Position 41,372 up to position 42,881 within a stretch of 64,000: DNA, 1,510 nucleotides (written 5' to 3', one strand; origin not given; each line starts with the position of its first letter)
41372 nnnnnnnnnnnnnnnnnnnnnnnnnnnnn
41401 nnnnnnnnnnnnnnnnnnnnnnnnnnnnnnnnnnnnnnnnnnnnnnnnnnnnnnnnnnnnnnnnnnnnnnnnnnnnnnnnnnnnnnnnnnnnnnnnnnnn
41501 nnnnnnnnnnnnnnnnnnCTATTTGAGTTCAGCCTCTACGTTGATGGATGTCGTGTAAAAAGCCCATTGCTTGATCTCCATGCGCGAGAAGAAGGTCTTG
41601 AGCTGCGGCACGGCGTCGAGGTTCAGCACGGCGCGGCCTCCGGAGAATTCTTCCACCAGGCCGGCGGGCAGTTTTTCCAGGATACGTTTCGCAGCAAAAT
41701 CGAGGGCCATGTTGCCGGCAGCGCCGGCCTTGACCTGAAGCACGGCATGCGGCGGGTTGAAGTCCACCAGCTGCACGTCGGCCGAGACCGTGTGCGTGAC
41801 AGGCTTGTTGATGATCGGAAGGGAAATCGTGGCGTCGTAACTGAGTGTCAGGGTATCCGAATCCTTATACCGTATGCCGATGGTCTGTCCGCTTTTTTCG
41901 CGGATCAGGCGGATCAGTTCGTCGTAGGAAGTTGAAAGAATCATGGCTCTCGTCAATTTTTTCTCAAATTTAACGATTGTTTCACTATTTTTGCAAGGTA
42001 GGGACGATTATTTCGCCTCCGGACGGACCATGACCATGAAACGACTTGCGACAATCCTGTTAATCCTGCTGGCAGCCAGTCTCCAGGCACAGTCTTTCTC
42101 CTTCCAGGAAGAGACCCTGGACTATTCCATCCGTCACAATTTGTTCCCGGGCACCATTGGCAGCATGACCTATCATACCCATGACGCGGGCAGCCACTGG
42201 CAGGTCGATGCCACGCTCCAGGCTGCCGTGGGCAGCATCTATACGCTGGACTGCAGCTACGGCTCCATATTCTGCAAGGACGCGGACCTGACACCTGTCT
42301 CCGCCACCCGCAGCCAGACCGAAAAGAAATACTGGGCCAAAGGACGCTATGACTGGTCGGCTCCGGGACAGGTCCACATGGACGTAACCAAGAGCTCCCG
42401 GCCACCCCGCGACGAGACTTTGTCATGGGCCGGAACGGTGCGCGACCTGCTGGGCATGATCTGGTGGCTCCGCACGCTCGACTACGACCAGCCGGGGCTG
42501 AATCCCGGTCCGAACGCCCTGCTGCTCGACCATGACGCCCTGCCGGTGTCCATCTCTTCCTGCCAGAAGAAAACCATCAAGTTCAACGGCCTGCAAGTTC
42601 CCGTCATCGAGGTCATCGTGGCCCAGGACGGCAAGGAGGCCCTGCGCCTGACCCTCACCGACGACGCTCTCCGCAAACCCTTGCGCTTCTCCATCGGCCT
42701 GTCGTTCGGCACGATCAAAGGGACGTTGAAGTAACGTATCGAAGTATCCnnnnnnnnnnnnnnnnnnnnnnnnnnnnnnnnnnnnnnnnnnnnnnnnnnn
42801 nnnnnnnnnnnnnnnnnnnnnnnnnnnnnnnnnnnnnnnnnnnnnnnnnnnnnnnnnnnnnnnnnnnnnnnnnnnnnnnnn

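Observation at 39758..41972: Ser/Thr-kinase-classical AAA+ fusion gene directly following an unrecognisable 141-aa ORF (candidate uncharacterised module)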

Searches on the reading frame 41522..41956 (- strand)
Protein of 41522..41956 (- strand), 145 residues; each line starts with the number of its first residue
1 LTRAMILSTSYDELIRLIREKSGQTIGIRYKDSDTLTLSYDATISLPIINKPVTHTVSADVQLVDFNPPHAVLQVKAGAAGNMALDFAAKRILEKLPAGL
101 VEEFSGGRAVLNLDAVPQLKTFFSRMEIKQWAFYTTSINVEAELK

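Call 3: search_protein_families(library=pfam, proteins=[window:41522-41956:-], max_evalue=0.01)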
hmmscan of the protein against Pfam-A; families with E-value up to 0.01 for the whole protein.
window:41522-41956:- (145 aa): 0 families

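Call 4: search_protein_families(library=padloc, proteins=[window:41522-41956:-], max_evalue=0.01)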
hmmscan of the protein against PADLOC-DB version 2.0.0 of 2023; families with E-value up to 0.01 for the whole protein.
window:41522-41956:- (145 aa): 0 families

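Call 5: search_protein_families(library=ncbifam, proteins=[window:41522-41956:-], max_evalue=0.01)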
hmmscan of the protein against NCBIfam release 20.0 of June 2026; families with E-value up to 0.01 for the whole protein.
window:41522-41956:- (145 aa): 0 families

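Call 7: find_homologous_proteins(query=window:41522-41956:-, max_evalue=0.001)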
Query window:41522-41956:- (145 aa): 69 proteins with E <= 0.001 among 131 candidates.
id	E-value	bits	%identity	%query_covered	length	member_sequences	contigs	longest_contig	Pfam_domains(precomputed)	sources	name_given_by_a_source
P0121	6.2e-79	280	94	97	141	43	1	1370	-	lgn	-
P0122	2.7e-67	243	94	86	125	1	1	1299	-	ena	-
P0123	7.7e-59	215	74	97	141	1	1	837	-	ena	-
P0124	1.7e-58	214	70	97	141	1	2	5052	-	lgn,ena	-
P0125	1.6e-56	208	67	97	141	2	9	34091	-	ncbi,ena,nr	ncbi:MAG: hypothetical protein IJL93_08070 [Bacteroidales bacterium]|nr:hypothetical protein [Bacter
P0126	6.7e-56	206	67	97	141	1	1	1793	-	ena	-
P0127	1.8e-55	205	67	97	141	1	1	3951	-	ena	-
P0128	3.4e-55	204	66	97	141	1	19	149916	-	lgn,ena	-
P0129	4.2e-55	203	66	97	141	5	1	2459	-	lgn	-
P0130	4.7e-55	203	66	97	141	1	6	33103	-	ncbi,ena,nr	ncbi:MAG: hypothetical protein J5692_03115 [Bacteroidales bacterium]|nr:hypothetical protein [Bacter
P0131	8.9e-55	202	65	97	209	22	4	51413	-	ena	-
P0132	9.9e-55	202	67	97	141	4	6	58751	-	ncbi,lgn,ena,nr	ncbi:MAG: hypothetical protein IKX53_01295 [Bacteroidales bacterium]|nr:hypothetical protein [Bacter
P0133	1.2e-54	202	66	97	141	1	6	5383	-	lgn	-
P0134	2.4e-54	201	66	97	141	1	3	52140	-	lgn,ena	-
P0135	3.7e-54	200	67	97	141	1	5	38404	-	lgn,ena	-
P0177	1.2e-45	173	57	97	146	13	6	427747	-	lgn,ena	-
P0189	5.8e-15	74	33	95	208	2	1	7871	-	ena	-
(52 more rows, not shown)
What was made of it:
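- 41519..41944 (-): 141-aa orphan ORF. It is a real, conserved, soluble alpha/beta protein and a lineage-specific island gene, not the family's partner. 69 homologs, mostly 141 aa, 52-94% identical (call 7).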

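Call 21: predict_structure(alignment_id=A1)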
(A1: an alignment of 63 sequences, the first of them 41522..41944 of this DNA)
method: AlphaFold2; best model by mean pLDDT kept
length: 141 residues; sequences in the alignment: 63
mean_pLDDT: 83.9   pTM: 0.72
mean pLDDT of the five models: 83.9, 83.0, 82.5, 81.3, 77.1
residues with pLDDT >= 90: 65; 70-90: 50; 50-70: 26; < 50: 0
segments of 3 or more residues with pLDDT < 50: none
pLDDT, mean of each block of 10 residues (from residue 1): 92 84 91 82 61 86 91 69 69 86 90 90 90 92 88
secondary structure, 60 per line:
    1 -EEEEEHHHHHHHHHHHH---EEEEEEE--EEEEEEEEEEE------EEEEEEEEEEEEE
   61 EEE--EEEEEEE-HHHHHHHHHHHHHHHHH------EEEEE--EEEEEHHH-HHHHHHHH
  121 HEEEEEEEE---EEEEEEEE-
elements in order: E2-6 H7-18 E22-28 E31-41 E48-63 E66-72 H74-90 E97-101 E104-108 H113-121 E122-129 E133-140
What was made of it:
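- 41519..41944 (-): AF2 pLDDT 84, pTM 0.72 (call 21).
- The small ORF is a real, well-folded, conserved protein (calls 7, 21).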

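Call 25: fold_search(model_id=the predicted structure, library=pdb)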
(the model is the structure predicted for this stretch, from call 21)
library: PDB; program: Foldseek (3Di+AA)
matches with E <= 10: 672; with E <= 0.001: 0
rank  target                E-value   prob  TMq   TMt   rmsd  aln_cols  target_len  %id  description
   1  9r68_I                1.6e-01  0.08  0.17  0.07  16.5       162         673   10  CPS secretion pathway Wza-Wzc_C1 (Conf 2) (released 2026-03-04)
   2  5ktb_B                2.1e-01  0.35  0.28  0.26   8.1       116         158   11  Structure of a complex between S. cerevisiae Csm1 and Mam1 (released 2016-07-20)
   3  6n8l_v                2.7e-01  0.16  0.26  0.12  22.0       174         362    9  Cryo-EM structure of early cytoplasmic-late (ECL) pre-60S ribosomal subunit (released 2019-03-13)
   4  5v3n_A                3.0e-01  0.41  0.31  0.37   6.8       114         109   12  Structure of S. cerevisiae Ulp2-Tof2-Csm1 complex (released 2017-05-17)
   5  9r64_I                3.0e-01  0.06  0.19  0.07  16.2       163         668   10  CPS secretion pathway Wza-Wzc_C1 (Conf 0) (released 2026-03-04)
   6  9r62_I                3.2e-01  0.08  0.19  0.07  15.2       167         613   11  CPS co-polymerase Wzc_C1 (released 2026-03-04)
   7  2qwz_C                3.6e-01  0.63  0.31  0.32  10.4       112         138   10  CRYSTAL STRUCTURE OF A PUTATIVE THIOESTERASE (TM1040_1390) FROM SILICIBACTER SP. TM1040 AT 2.15 A RESOLUTION (released 2007-08-21)
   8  3qsz_B                4.5e-01  0.25  0.31  0.25  12.4       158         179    8  Crystal Structure of the STAR-related lipid transfer protein (fragment 25-204) from Xanthomonas axonopodis at the reso (released 2011-04-20)
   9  5i9j                  4.5e-01  0.25  0.32  0.22  15.5       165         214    9  Structure of the cholesterol and lutein-binding domain of human STARD3 at 1.74A (released 2016-03-16)
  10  1em2                  4.5e-01  0.21  0.32  0.22  14.7       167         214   10  Star-related lipid transport domain of MLN64 (released 2000-05-02)
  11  3n4r_B                4.8e-01  0.23  0.27  0.33   8.1       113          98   11  Structure of Csm1 C-terminal domain, R3 form (released 2010-09-01)
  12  3l6i_A                4.8e-01  0.16  0.29  0.25  16.6       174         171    9  Crystal structure of the uncharacterized lipoprotein yceb from e. coli at the resolution 2.0a. northeast structural ge (released 2010-01-26)
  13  2qwz_D                5.7e-01  0.18  0.32  0.33  12.6       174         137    6  CRYSTAL STRUCTURE OF A PUTATIVE THIOESTERASE (TM1040_1390) FROM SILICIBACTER SP. TM1040 AT 2.15 A RESOLUTION (released 2007-08-21)
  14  9r6b_I                5.7e-01  0.06  0.17  0.07  15.8       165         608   11  CPS secretion pathway Wza-Wzc (Conf 4) (released 2026-03-04)
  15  9r62_K                5.7e-01  0.04  0.15  0.07  15.3       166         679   11  CPS co-polymerase Wzc_C1 (released 2026-03-04)
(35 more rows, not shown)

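Call 28: find_encoding_contigs(protein=P0177, flank=7000, max_places=2)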
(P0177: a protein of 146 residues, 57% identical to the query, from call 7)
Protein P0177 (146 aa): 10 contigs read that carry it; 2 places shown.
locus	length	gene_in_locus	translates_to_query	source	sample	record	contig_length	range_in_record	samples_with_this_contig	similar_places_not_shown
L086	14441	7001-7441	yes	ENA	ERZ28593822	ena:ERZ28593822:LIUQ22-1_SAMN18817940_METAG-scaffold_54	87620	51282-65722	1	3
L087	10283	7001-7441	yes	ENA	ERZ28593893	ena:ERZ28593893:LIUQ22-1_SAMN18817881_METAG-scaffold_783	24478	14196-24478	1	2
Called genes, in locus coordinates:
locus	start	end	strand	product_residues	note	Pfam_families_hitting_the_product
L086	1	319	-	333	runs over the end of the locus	PF13444:Acetyltransf_5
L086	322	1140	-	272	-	PF19576:Acyltransf_2, PF01553:Acyltransferase (weak)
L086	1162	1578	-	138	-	-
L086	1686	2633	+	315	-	PF01582:TIR, PF13676:TIR_2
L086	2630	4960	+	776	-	PF13620:CarboxypepD_reg (weak), PF08308:PEGA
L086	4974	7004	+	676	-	-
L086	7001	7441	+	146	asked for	-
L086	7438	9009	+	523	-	-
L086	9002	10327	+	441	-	PF13365:Trypsin_2 (faint)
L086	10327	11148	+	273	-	PF00069:Pkinase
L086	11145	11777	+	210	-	-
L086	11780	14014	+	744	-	PF14559:TPR_19 (faint), PF12770:CHAT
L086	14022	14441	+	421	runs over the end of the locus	-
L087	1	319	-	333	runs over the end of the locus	PF13444:Acetyltransf_5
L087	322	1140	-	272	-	PF19576:Acyltransf_2, PF01553:Acyltransferase (weak)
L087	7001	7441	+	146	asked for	-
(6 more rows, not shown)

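Call 29: find_encoding_contigs(protein=P0128, flank=7000, max_places=2)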
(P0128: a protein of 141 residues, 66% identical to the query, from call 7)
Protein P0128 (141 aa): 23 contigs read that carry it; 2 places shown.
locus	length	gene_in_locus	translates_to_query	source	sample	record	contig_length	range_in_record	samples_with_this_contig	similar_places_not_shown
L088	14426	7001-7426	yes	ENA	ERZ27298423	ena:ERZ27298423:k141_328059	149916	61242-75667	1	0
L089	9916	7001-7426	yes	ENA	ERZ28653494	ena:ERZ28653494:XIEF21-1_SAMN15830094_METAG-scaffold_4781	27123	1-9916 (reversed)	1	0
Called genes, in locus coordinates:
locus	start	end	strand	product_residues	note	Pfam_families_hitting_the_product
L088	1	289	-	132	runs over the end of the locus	-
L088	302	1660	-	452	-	PF02447:GntP_permease, PF03600:CitMHS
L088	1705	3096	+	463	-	PF01554:MatE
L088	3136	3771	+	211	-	PF13189:Cytidylate_kin2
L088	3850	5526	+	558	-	PF02463:SMC_N (faint), PF00005:ABC_tran, PF13304:AAA_21 (faint), PF12848:ABC_tran_Xtn, PF00005:ABC_tran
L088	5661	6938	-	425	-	PF00328:His_Phos_2 (faint)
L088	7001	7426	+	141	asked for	-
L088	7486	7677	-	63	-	PF01165:Ribosomal_S21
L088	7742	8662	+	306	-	PF02899:Phage_int_SAM_1, PF13495:Phage_int_SAM_4 (weak), PF00589:Phage_integrase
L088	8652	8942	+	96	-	PF02482:Ribosomal_S30AE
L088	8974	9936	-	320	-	PF21948:LplA-B_cat, PF03099:BPL_LplA_LipB (faint), PF10437:Lip_prot_lig_C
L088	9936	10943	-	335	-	PF01018:GTP1_OBG, PF01926:MMR_HSR1, PF02421:FeoB_N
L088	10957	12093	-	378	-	PF00156:Pribosyltran, PF00406:ADK, PF13207:AAA_17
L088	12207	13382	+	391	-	-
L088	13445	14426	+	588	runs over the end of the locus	-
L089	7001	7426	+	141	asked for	-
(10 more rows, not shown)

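Call 30: find_encoding_contigs(protein=P0189, flank=7000, max_places=2)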
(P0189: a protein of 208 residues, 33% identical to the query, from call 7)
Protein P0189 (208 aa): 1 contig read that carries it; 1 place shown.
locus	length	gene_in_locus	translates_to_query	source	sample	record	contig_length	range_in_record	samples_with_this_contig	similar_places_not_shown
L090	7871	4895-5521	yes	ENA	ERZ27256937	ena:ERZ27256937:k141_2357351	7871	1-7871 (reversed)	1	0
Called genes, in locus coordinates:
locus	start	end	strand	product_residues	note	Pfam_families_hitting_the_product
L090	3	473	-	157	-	?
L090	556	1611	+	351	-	PF02424:ApbE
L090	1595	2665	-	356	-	PF03772:Competence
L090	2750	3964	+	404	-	PF00871:Acetate_kinase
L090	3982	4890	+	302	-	PF01515:PTA_PTB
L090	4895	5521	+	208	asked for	-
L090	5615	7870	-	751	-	?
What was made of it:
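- The small ORF stands alone among housekeeping genes in L088-L090 (calls 29, 30).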

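Call 63: search_dna_similar(query=window:41522-41944:-, collection=phages, mode=protein, max_evalue=0.001, max_rows=8)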
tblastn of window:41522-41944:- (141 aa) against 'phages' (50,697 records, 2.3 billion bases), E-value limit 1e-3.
No match.

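Call 74: search_protein_families(library=pfam, alignment_id=A1, max_evalue=1)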
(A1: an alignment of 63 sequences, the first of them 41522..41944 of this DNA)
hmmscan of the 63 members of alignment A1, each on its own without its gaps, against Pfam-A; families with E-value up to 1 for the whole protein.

A. member 1, window:41522-41944:- (141 aa): 0 families

B. families by the number of members that match (of 63 scanned): 4 families
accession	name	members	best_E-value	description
PF21181.3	SsfX3_N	1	0.14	SsfX3, N-terminal domain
PF12693.12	GspL_C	1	0.16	GspL periplasmic domain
PF18848.6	baeRF_family6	1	0.18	Bacterial archaeo-eukaryotic release factor family 6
PF00564.30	PB1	1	0.23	PB1 domain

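Call 75: search_protein_families(library=phrogs, proteins=[window:41522-41944:-], max_evalue=0.01)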
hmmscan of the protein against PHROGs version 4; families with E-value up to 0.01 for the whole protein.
window:41522-41944:- (141 aa): 0 families
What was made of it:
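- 41519..41944 (-): No hit in Pfam, NCBIfam, PADLOC or PHROGs (calls 3-5, 74, 75).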

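Call 78: fold_search(model_id=the predicted structure, library=viral)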
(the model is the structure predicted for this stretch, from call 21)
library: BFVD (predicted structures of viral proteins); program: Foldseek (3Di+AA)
matches with E <= 10: 760; with E <= 0.001: 0
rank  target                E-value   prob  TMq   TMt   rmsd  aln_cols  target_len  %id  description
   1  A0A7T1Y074            6.0e-02  0.35  0.27  0.12  16.2       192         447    8  Baseplate wedge [Shigella phage Sfk20]
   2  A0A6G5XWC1            6.3e-02  0.69  0.33  0.33  10.0       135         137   11  (no name in the UniProt tables at hand)
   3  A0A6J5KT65            7.5e-02  0.25  0.23  0.18  14.1       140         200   12  IbpA Molecular chaperone (Small heat shock protein) [uncultured Caudovirales phage]
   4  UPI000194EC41         8.0e-02  0.38  0.24  0.26   7.9       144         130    9  (no name look-up for this kind of identifier)
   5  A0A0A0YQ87            9.5e-02  0.33  0.24  0.26  13.8       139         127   10  Uncharacterized protein [Citrobacter phage Moon]
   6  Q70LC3                1.1e-01  0.28  0.24  0.29   9.5       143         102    8  Uncharacterized protein ORF102 [Acidianus filamentous virus 1 (isolate United States/Yellowstone)]
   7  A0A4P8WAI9            1.3e-01  0.12  0.15  0.19  12.3       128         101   11  (no name in the UniProt tables at hand)
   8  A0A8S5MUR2            1.5e-01  0.60  0.22  0.30   9.2        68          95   22  Uncharacterized protein [Siphoviridae sp. ctGyV19]
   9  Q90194                1.6e-01  0.60  0.27  0.07   8.3        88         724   10  L5 protein [Agaricus bisporus virus 1]
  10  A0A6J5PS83            2.1e-01  0.05  0.14  0.09  17.0       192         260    6  Uncharacterized protein [uncultured Caudovirales phage]
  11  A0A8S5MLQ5            2.2e-01  0.38  0.25  0.32   8.8        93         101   16  Uncharacterized protein [Siphoviridae sp. ctXZx16]
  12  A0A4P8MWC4            2.5e-01  0.66  0.24  0.37   5.8        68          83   16  (no name in the UniProt tables at hand)
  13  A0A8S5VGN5            2.7e-01  0.13  0.24  0.11  14.7       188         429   12  Uncharacterized protein [Myoviridae sp. ctkfK18]
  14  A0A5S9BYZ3            2.8e-01  0.47  0.29  0.39   8.6        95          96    8  Uncharacterized protein [Tenacibaculum phage PTm1]
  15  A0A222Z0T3            3.2e-01  0.30  0.21  0.35  10.6        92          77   13  Uncharacterized protein [Arthrobacter phage Franzy]
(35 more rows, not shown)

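Call 83: find_encoding_contigs(protein=P0177, flank=10000, max_places=4)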
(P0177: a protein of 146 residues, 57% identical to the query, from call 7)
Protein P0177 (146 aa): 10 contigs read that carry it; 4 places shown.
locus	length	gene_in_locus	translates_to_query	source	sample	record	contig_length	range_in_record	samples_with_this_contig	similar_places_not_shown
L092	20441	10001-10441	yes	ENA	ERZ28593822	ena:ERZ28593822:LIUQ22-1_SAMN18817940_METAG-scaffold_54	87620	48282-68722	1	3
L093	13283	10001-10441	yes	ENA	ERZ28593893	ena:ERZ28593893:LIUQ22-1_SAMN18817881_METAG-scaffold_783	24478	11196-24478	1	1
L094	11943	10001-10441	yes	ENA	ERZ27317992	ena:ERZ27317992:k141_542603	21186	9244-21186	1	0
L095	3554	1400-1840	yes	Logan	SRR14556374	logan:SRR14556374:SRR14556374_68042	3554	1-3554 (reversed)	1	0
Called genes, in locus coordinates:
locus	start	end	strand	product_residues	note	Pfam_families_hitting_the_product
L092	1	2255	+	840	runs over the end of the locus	PF00924:MS_channel_2nd, PF21082:MS_channel_3rd (weak)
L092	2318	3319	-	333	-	PF13444:Acetyltransf_5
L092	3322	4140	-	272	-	PF19576:Acyltransf_2, PF01553:Acyltransferase (weak)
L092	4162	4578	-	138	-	-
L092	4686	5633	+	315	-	PF01582:TIR, PF13676:TIR_2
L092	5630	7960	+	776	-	PF13620:CarboxypepD_reg (weak), PF08308:PEGA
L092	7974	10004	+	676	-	-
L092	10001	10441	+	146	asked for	-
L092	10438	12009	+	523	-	-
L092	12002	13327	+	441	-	PF13365:Trypsin_2 (faint)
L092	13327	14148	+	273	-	PF00069:Pkinase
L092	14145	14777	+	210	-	-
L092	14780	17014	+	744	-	PF14559:TPR_19 (faint), PF12770:CHAT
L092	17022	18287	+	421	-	-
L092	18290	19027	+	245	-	PF01643:Acyl-ACP_TE, PF13279:4HBT_2 (faint), PF20791:Acyl-ACP_TE_C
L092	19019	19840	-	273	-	PF04397:LytTR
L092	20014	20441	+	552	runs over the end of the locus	PF00501:AMP-binding, PF23562:AMP-binding_C_3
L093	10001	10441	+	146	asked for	-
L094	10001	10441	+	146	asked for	-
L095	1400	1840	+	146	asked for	-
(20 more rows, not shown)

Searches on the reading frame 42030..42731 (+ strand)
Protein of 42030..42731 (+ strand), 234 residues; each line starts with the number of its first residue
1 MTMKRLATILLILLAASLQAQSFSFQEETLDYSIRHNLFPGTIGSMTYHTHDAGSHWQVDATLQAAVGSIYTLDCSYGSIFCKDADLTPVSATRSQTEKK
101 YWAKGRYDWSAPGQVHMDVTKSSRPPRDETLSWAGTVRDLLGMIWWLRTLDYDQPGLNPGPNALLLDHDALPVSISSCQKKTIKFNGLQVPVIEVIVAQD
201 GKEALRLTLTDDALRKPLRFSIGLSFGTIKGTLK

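Call 80: search_protein_families(library=pfam, proteins=[window:42030-42731:+], max_evalue=0.001)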
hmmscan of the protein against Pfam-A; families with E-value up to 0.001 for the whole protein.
window:42030-42731:+ (234 aa): 1 family
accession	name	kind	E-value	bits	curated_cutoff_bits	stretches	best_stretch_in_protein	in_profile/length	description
PF11306.15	DUF3108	-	2.6e-11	44.2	26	1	34-234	4-209/209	Protein of unknown function (DUF3108)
